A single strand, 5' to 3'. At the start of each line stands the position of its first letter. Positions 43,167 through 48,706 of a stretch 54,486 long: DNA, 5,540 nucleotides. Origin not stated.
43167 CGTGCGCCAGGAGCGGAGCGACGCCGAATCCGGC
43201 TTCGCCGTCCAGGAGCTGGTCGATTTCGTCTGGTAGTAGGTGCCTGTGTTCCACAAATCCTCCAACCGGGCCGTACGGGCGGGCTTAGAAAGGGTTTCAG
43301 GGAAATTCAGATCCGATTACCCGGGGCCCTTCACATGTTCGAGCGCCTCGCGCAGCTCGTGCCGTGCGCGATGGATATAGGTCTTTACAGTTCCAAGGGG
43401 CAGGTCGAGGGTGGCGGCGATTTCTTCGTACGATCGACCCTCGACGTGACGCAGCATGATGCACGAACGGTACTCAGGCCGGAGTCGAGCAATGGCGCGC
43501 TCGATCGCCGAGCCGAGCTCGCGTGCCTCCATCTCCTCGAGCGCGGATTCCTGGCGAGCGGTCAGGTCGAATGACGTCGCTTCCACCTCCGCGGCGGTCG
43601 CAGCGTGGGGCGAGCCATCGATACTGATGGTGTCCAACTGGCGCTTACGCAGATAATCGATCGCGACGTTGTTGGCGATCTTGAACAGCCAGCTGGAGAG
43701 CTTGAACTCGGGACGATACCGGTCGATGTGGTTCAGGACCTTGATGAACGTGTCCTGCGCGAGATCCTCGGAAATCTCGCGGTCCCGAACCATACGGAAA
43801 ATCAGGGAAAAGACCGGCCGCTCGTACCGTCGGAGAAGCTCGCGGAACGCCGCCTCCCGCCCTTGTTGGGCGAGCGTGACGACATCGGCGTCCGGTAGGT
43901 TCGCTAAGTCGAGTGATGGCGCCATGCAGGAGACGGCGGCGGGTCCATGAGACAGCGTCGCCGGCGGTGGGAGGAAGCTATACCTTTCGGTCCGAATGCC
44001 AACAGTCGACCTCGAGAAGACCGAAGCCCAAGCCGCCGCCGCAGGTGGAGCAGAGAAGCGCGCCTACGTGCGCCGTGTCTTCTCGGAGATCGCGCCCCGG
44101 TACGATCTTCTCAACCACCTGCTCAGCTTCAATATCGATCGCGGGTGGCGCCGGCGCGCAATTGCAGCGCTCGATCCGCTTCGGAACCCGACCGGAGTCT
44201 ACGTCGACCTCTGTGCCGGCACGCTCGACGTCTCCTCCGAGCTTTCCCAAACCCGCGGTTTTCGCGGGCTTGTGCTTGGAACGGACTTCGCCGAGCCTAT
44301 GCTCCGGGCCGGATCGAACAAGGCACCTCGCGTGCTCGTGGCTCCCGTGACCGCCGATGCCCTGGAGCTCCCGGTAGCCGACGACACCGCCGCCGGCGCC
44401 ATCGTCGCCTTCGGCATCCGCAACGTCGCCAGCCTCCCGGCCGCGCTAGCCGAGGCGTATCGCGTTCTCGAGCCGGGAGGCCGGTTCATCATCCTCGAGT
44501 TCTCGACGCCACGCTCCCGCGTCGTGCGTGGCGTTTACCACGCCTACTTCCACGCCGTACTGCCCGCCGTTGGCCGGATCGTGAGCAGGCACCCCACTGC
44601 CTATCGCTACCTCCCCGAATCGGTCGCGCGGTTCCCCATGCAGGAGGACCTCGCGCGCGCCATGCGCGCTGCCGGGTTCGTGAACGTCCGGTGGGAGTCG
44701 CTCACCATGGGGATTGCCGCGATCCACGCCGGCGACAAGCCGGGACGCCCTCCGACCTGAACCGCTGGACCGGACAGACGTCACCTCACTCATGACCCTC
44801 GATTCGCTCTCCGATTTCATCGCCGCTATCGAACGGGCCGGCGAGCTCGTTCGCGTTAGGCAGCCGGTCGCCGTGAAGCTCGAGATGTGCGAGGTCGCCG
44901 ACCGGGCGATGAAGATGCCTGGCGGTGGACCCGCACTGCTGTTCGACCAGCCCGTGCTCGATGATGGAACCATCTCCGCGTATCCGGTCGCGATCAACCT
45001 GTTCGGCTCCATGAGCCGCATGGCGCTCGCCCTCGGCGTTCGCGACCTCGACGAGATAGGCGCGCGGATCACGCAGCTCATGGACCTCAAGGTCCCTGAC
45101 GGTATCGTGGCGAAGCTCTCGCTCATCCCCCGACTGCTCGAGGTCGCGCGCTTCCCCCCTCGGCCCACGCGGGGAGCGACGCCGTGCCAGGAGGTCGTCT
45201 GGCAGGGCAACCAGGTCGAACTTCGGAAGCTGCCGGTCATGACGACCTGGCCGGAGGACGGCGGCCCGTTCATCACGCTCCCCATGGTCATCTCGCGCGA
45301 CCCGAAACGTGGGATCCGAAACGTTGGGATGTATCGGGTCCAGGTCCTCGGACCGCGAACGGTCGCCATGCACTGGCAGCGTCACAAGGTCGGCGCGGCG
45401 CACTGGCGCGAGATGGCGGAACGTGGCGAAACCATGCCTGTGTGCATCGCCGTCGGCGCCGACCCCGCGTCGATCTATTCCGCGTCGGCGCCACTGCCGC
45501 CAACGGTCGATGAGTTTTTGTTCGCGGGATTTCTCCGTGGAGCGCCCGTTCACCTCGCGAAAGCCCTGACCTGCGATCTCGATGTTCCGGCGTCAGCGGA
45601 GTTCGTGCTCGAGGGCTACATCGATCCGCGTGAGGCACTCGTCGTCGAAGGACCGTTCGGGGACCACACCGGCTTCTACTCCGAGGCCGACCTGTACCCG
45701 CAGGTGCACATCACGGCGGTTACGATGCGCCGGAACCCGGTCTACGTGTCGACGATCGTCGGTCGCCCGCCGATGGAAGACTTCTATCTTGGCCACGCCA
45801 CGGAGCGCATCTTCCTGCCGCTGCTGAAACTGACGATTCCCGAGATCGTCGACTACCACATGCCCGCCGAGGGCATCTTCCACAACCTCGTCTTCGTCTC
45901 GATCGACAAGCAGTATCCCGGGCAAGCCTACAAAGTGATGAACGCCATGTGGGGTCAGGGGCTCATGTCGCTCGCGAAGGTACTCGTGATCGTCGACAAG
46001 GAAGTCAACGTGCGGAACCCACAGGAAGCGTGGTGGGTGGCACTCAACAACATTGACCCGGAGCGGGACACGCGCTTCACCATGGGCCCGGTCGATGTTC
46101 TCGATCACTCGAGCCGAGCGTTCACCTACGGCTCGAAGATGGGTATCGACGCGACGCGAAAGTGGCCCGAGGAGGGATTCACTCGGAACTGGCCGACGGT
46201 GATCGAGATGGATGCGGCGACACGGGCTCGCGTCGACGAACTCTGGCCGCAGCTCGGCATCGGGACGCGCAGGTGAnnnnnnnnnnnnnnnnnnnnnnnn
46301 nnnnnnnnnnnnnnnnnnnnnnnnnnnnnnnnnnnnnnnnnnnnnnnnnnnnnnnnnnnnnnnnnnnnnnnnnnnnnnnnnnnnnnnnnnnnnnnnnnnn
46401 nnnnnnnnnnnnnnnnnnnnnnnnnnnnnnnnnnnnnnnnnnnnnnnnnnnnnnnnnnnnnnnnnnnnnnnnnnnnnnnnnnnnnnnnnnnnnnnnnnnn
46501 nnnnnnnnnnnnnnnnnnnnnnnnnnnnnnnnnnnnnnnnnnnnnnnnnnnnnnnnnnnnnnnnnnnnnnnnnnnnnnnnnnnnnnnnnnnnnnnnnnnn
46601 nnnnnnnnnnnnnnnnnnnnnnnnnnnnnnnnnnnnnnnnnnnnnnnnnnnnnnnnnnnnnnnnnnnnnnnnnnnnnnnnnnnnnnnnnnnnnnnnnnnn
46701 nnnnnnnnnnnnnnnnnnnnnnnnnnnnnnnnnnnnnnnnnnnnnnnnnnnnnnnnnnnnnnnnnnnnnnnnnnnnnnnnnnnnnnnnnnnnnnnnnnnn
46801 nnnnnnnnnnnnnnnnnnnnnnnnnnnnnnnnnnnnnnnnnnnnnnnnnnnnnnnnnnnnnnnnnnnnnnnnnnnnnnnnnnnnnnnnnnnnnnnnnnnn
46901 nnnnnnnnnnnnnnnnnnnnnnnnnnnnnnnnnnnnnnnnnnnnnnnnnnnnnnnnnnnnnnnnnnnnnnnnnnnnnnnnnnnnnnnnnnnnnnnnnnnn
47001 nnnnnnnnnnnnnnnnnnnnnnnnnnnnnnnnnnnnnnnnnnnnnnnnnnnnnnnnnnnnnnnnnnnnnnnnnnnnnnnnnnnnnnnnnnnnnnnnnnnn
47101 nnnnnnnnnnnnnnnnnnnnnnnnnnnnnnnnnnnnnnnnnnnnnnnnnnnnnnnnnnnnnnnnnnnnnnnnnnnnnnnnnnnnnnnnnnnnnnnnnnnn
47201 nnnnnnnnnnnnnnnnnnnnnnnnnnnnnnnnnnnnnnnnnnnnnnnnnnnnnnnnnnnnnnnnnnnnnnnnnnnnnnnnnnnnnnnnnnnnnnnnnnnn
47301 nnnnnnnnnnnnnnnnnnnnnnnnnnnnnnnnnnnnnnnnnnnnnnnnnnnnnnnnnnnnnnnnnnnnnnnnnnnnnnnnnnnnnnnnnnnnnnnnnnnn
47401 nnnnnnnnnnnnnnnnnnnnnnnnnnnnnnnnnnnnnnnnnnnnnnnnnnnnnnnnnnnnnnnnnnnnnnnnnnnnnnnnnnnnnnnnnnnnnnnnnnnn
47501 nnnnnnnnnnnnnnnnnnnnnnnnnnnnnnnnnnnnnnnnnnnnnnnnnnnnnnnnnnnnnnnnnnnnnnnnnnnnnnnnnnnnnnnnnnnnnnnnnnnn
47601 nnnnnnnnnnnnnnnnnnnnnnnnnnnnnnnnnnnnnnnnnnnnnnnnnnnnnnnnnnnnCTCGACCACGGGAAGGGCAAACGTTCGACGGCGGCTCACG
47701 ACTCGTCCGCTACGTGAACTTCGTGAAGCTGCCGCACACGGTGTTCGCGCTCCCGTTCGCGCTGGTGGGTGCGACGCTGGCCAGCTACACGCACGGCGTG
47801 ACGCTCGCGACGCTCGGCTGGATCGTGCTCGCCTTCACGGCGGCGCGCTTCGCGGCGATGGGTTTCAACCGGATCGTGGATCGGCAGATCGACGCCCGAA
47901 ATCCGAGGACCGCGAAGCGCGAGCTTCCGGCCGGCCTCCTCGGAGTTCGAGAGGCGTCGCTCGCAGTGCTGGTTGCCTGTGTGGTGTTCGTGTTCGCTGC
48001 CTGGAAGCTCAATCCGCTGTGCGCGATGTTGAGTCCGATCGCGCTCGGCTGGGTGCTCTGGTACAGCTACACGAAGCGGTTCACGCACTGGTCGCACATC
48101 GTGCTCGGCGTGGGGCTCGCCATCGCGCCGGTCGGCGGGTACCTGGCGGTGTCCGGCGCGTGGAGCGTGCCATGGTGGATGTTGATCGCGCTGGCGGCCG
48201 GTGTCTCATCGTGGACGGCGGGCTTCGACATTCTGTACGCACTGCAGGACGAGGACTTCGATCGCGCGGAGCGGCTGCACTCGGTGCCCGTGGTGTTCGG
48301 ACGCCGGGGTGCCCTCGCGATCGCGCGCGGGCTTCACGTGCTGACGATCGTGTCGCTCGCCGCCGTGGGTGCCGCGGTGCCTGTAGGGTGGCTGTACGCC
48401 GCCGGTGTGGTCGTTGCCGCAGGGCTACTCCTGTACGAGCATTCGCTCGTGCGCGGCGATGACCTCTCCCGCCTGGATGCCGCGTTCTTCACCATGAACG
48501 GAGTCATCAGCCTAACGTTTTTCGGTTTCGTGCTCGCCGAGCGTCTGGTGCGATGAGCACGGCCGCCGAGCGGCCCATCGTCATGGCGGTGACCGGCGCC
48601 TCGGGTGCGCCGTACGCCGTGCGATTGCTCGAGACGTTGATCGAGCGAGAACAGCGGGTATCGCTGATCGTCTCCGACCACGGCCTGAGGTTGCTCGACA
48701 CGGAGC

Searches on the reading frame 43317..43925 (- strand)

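Call 51: search_protein_families(library=pfam, max_evalue=0.000001, proteins=[window:43317-43925:-])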
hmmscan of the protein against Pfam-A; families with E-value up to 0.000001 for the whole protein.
window:43317-43925:- (202 aa): 3 families
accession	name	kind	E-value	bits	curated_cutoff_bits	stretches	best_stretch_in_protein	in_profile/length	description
PF04542.20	Sigma70_r2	-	9.7e-20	70.6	24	1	30-96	1-69/71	Sigma-70 region 2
PF08281.18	Sigma70_r4_2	-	5.1e-18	64.9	25.7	1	140-189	3-52/54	Sigma-70, region 4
PF04545.22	Sigma70_r4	-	9.5e-12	44.7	24.1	1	144-193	1-50/50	Sigma-70, region 4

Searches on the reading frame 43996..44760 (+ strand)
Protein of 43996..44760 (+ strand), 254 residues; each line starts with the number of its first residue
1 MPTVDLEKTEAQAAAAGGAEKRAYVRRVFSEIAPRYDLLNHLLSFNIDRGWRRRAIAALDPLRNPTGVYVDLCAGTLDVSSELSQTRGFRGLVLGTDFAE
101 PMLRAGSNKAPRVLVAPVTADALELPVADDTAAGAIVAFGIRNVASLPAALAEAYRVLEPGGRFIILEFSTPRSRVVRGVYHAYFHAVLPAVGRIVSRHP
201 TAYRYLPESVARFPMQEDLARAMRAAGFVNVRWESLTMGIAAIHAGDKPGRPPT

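Call 53: search_protein_families(library=pfam, max_evalue=0.000001, proteins=[window:43996-44760:+])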
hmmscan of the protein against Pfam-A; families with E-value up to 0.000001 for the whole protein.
window:43996-44760:+ (254 aa): 3 families
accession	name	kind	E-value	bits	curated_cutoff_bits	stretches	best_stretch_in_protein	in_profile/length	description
PF01209.24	Ubie_methyltran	-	3.6e-58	197.1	20.1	1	21-248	5-233/233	ubiE/COQ5 methyltransferase family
PF08241.18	Methyltransf_11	-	8.8e-11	42.7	21.2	1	72-166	3-95/95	Methyltransferase domain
PF13649.12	Methyltransf_25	-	2.9e-10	41.1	27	1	70-162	2-97/97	Methyltransferase domain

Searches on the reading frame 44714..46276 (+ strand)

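Call 8: search_protein_families(library=ncbifam, proteins=[window:44714-46276:+])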
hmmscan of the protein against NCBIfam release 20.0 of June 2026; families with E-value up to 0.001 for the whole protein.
window:44714-46276:+ (520 aa): 7 families
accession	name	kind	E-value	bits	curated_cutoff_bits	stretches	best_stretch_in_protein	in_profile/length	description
TIGR03701.1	mena_SCO4490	equivalog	6.7e-182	605.1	495.9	1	34-475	1-433/433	menaquinone biosynthesis decarboxylase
TIGR00148.1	TIGR00148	subfamily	6.4e-133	443.6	244.85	1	33-483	2-438/438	UbiD family decarboxylase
NF008175.0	PRK10922.1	equivalog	7.2e-128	427.2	788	1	27-516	4-490/497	4-hydroxy-3-polyprenylbenzoate decarboxylase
NF041204.1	VdcC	exception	1.9e-69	234.3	650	1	30-487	2-442/467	non-oxidative hydroxyarylic acid decarboxylases subunit C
TIGR02724.1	phenyl_P_beta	equivalog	1.6e-36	125.7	468.95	1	32-455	3-410/472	phenylphosphate carboxylase subunit beta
TIGR02723.1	phenyl_P_alpha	equivalog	1.7e-36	125.9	564.6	1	34-454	12-411/485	phenylphosphate carboxylase subunit alpha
NF041219.1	BagN_FevL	exception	9.4e-34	116.7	1000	1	25-357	13-332/502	bagremycin/ferroverdin biosynthesis UbiD family decarboxylase BagN/FevL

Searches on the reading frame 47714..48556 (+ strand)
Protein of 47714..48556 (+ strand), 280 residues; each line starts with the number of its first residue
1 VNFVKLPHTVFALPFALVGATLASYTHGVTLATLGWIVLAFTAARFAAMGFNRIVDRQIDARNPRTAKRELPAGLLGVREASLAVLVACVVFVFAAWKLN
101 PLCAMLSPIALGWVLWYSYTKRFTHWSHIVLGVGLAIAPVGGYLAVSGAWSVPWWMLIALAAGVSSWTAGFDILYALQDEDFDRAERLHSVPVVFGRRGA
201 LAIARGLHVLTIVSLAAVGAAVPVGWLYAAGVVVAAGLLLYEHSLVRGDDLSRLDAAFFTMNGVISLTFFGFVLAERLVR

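Call 53: search_protein_families(library=pfam, max_evalue=0.000001, proteins=[window:47714-48556:+])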
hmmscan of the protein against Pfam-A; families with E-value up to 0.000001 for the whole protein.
window:47714-48556:+ (280 aa): 1 family
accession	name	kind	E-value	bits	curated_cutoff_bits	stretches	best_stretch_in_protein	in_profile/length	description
PF01040.23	UbiA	-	1.9e-53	181.8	34.2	1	12-262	1-248/250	UbiA prenyltransferase family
